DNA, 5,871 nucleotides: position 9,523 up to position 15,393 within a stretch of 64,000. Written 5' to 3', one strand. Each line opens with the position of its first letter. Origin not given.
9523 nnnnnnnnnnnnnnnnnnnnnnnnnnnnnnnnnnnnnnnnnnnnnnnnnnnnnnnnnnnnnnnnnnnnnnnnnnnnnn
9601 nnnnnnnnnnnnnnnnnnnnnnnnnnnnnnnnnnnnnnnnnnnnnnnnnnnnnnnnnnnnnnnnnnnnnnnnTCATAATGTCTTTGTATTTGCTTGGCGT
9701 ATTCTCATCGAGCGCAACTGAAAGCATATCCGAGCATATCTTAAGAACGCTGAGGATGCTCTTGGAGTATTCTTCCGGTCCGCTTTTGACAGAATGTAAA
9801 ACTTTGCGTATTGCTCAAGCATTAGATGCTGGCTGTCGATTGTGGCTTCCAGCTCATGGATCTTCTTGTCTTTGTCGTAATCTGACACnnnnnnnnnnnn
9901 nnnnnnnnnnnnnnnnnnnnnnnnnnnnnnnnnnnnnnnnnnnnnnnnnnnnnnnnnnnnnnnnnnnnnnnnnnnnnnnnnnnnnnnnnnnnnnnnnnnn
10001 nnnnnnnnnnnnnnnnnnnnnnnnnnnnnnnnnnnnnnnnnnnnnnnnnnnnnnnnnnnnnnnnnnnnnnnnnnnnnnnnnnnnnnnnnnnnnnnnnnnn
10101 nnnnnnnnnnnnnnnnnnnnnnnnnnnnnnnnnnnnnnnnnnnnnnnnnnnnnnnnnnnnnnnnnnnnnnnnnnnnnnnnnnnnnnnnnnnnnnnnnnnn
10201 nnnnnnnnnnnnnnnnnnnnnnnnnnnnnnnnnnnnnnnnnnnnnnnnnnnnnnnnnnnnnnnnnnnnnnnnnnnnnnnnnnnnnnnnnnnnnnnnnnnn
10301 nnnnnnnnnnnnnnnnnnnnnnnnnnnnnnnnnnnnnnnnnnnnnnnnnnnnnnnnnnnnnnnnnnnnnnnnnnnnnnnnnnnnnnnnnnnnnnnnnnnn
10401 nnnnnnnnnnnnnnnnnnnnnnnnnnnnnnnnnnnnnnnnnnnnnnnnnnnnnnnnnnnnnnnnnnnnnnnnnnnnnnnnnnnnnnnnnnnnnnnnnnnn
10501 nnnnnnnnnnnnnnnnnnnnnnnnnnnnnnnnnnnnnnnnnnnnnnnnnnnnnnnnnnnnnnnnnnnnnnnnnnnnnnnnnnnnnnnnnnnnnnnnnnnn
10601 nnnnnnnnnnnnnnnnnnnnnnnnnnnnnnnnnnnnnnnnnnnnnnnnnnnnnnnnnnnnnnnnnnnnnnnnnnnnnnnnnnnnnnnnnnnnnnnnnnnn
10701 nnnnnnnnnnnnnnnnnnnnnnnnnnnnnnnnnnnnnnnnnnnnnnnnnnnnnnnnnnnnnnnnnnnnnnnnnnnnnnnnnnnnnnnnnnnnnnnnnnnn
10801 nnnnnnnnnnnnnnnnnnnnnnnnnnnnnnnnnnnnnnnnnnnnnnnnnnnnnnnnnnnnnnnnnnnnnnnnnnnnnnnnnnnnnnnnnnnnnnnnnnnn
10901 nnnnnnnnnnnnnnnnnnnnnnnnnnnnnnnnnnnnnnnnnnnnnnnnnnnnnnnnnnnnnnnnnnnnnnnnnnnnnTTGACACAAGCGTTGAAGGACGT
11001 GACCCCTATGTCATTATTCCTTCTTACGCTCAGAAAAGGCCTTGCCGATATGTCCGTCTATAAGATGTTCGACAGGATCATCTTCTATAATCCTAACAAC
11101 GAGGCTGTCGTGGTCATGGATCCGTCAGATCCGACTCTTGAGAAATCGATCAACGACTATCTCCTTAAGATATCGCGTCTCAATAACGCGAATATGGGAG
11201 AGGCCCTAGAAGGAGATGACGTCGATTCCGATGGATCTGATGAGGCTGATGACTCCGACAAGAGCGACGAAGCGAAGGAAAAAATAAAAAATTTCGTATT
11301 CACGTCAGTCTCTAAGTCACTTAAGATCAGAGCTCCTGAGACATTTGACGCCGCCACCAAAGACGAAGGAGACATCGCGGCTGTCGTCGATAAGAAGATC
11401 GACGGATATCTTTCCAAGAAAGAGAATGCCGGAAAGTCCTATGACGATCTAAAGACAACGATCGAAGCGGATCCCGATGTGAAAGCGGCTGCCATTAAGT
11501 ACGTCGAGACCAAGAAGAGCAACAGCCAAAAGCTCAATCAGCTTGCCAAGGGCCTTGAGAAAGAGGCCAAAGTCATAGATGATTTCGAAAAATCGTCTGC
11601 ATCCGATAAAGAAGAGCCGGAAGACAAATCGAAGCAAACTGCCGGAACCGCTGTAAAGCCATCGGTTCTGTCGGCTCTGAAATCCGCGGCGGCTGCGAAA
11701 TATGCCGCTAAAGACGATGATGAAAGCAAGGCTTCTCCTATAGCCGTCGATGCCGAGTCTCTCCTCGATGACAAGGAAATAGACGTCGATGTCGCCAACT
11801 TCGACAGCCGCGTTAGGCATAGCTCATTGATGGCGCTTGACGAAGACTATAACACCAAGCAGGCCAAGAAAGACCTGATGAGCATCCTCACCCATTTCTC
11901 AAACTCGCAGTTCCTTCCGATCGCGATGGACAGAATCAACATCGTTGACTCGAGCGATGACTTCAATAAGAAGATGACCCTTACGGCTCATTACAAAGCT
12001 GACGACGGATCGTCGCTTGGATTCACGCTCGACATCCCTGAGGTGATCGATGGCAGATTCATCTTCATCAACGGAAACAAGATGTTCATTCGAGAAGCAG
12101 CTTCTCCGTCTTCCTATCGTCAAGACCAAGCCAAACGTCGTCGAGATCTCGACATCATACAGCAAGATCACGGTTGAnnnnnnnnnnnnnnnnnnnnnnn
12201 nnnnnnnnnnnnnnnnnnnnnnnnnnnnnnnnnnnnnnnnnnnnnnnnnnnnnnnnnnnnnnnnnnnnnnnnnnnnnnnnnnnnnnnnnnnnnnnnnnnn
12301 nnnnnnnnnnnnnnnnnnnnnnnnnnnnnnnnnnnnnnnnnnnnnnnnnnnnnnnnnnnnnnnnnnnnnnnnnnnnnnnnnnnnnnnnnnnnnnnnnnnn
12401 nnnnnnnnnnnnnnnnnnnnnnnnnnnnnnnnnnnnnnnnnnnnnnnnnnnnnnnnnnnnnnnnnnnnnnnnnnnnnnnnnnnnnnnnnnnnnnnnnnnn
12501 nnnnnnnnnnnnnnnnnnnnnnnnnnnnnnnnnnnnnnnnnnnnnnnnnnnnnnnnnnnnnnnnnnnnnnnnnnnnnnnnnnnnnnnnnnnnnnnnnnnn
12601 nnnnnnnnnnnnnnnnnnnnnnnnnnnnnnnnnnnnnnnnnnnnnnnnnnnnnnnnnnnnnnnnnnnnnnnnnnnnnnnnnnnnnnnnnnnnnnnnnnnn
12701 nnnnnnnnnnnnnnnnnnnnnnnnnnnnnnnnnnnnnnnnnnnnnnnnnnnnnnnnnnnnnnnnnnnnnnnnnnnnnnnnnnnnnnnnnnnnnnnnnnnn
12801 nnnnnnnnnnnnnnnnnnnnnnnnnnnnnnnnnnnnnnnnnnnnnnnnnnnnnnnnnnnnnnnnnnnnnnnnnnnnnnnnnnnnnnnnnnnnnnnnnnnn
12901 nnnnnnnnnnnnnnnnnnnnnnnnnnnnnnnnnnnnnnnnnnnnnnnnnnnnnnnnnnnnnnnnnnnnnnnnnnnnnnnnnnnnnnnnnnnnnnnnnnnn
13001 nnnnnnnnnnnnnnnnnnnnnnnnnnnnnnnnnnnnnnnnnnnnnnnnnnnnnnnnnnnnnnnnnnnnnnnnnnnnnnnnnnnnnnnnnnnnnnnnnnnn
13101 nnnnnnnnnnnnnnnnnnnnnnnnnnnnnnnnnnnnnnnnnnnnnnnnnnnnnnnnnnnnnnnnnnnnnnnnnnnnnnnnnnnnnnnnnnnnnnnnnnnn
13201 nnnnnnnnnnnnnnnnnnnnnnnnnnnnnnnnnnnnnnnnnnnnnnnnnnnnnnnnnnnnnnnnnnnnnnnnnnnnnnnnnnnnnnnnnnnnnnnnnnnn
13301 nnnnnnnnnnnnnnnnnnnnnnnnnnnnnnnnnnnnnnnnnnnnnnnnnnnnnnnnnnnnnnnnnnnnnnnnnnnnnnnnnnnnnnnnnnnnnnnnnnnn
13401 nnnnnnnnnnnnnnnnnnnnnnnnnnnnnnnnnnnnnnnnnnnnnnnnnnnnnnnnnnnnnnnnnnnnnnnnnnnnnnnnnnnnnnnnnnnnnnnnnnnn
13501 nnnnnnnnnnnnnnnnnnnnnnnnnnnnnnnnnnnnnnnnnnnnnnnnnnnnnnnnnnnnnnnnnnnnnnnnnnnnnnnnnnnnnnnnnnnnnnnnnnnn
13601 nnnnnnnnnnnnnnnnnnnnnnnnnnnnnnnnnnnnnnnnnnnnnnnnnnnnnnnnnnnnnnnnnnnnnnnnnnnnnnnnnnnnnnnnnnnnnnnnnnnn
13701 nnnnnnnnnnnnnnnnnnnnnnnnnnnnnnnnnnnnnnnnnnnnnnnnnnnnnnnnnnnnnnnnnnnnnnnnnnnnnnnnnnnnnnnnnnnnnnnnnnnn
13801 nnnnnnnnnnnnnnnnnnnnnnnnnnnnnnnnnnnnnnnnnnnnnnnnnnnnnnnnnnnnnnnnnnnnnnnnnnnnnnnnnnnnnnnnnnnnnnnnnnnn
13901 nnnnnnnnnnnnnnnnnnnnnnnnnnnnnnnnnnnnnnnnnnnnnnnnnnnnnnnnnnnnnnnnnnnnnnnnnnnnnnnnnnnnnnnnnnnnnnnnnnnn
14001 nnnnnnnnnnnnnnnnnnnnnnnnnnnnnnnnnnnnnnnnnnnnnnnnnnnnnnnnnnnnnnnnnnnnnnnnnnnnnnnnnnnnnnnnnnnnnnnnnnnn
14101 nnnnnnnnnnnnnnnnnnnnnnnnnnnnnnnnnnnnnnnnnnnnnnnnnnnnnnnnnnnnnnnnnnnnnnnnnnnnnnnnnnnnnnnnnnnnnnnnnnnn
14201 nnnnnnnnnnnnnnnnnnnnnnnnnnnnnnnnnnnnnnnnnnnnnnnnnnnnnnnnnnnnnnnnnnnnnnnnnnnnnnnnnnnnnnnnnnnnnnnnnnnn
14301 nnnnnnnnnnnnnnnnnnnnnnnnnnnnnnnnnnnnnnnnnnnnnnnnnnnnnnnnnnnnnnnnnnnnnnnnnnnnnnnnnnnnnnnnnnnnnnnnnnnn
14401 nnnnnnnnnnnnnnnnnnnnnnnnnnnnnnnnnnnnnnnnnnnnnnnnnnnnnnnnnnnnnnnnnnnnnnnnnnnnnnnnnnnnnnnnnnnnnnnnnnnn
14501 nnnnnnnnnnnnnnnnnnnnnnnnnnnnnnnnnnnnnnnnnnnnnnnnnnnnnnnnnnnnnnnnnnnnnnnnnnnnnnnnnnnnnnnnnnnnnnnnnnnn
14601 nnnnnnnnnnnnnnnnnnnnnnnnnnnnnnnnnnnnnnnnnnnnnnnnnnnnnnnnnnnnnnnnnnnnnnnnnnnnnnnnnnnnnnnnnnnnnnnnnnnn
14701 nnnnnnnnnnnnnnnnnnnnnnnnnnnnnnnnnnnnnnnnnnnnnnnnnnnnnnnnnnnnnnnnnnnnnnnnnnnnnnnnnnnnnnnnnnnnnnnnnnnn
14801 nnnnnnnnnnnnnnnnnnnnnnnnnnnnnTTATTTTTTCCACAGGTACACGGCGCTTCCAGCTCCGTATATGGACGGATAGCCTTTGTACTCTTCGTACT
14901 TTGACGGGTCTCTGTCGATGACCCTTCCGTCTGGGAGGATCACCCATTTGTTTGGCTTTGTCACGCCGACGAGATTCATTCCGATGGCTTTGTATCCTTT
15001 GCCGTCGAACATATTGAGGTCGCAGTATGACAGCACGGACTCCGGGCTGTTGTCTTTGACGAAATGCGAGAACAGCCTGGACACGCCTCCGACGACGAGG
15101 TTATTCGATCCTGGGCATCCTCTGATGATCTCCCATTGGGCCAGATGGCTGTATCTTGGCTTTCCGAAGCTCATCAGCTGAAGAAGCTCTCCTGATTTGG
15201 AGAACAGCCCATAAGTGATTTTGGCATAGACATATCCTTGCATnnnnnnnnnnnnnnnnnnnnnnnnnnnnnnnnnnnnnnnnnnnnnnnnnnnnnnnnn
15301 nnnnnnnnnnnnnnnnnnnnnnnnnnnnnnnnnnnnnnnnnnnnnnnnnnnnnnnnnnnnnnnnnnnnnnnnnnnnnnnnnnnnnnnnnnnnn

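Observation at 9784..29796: Single-base homopolymer indels are concentrated in four genes while about 25 kb of other long ORFs are intact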

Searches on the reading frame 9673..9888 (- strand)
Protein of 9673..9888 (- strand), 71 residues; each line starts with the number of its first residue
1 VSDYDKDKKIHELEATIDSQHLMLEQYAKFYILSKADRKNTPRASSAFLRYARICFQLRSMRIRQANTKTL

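Call 32: find_encoding_contigs(protein=window:9673-9888:-, flank=3000, max_places=10)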
Protein window:9673-9888:- (71 aa): 1 contig read that carries it; 1 place shown.
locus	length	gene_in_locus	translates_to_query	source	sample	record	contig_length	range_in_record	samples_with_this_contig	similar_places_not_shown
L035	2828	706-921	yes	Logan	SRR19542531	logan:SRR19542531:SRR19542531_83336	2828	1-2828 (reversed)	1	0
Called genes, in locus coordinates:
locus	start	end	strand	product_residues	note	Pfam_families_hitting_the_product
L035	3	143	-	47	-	?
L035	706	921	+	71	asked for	-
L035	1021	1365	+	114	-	-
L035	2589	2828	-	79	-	?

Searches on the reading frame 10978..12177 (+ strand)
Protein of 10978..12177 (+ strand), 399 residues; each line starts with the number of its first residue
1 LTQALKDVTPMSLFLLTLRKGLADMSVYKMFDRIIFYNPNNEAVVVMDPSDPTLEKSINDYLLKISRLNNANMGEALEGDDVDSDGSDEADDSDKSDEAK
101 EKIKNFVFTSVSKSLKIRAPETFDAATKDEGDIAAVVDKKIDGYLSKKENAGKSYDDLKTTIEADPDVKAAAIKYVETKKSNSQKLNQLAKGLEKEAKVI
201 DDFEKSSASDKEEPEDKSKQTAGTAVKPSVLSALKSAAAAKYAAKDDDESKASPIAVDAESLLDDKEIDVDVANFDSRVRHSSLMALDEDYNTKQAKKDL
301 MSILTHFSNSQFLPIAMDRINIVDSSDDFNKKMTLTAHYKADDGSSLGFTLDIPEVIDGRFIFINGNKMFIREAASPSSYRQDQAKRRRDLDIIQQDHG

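Call 19: list_cluster_members(proteins=[P0001, window:10978-12177:+, window:12050-13039:+, window:27503-29713:-, window:24151-25785:-, window:26263-27696:-])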
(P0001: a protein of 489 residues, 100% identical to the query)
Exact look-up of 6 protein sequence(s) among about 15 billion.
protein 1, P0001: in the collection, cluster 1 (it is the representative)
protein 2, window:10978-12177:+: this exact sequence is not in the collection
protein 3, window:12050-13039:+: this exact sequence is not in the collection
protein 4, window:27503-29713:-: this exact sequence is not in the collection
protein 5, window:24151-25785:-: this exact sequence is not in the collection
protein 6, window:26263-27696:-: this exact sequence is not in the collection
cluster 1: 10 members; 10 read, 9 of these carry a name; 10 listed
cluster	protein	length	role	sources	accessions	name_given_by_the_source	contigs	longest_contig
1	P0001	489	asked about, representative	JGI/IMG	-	hypothetical protein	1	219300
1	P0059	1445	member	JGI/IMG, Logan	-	hypothetical protein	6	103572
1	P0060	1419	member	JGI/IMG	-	hypothetical protein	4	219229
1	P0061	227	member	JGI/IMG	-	hypothetical protein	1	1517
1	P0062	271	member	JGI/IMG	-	hypothetical protein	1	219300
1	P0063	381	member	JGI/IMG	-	hypothetical protein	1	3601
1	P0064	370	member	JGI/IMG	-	hypothetical protein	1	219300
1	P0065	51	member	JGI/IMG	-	hypothetical protein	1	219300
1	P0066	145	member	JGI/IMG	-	hypothetical protein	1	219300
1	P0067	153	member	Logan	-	-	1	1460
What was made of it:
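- On Long-read consensus (assembly) error: The cluster look-up shows the frameshift fragments only on the 219,300-bp contig (call 19).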

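Call 37: find_encoding_contigs(protein=window:11065-12177:+, flank=10000, max_places=5)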
Protein window:11065-12177:+ (370 aa): no gene with exactly this product is on record in the collection.

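Call 45: search_protein_families(library=pfam, proteins=[P0059, L007:4864-5802:+, L007:9136-9438:-, L007:14376-15875:-, L007:22398-23528:+], max_evalue=0.01)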
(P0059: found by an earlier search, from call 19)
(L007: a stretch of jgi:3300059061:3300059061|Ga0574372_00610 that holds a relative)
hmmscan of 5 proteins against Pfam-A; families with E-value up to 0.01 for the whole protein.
P0059 (1445 aa): 0 families

L007:4864-5802:+ (312 aa): 0 families

L007:9136-9438:- (100 aa): 0 families

L007:14376-15875:- (499 aa): 2 families
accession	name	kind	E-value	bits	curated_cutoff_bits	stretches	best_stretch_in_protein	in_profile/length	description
PF24308.1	DUF7487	-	3e-17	63.7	27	2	106-165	2-61/220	Family of unknown function (DUF7487)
PF18741.7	MTES_1575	-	3.7e-05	24.2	38.2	1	235-315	2-81/96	REase_MTES_1575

L007:22398-23528:+ (376 aa): 0 families

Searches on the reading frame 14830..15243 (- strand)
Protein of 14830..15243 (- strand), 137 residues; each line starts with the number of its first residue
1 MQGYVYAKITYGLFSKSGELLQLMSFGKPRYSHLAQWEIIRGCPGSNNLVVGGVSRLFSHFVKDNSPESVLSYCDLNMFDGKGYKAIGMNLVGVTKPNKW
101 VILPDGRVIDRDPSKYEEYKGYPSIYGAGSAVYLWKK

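Call 58: find_encoding_contigs(protein=window:14830-15243:-, flank=4000, max_places=10)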
Protein window:14830-15243:- (137 aa): 1 contig read that carries it; 1 place shown.
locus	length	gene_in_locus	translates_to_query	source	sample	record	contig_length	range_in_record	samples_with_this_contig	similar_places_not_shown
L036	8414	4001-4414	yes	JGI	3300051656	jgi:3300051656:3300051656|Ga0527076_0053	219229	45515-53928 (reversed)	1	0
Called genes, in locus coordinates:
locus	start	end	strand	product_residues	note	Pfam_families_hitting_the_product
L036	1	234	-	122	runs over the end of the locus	-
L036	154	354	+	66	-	-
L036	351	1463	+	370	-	-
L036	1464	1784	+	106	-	-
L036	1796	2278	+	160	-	-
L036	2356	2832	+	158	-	-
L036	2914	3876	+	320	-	PF24308:DUF7487, PF18741:MTES_1575 (faint)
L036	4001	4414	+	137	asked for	-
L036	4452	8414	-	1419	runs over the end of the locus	-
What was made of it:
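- Tried and rejected: Look-up of the 137-aa fragment created by the 15372 allele returned only the sister contig (call 58).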
